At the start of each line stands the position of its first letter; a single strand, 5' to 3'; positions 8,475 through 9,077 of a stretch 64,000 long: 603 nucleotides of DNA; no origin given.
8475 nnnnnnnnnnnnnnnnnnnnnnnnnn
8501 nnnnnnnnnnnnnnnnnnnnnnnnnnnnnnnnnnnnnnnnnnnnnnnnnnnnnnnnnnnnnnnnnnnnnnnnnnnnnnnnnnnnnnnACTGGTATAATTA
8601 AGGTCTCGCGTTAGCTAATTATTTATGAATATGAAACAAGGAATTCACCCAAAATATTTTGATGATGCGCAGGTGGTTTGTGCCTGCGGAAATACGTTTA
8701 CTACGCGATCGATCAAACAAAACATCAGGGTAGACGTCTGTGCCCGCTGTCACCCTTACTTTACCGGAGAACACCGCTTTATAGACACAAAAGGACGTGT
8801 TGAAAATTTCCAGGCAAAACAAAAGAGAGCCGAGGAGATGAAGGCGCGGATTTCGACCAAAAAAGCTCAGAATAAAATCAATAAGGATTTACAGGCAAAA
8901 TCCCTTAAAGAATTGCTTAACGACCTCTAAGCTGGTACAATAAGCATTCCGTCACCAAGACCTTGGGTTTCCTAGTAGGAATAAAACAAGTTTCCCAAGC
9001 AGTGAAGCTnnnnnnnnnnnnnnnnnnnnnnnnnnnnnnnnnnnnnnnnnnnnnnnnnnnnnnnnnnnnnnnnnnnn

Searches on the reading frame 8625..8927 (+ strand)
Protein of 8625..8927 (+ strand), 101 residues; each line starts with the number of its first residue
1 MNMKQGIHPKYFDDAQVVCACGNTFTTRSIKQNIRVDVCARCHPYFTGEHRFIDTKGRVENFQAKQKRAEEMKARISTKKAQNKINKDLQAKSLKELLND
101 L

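Call 54: search_protein_families(library=pfam, proteins=[window:8625-8927:+])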
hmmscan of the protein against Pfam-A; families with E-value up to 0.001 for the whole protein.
window:8625-8927:+ (101 aa): 2 families
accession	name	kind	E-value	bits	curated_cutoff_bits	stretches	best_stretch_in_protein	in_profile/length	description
PF01197.23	Ribosomal_L31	-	1.8e-26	92.5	27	1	3-65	1-63/65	Ribosomal protein L31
PF04641.18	Rtf2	-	5.1e-05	23.2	27.4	1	17-93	128-202/258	Rtf2 RING-finger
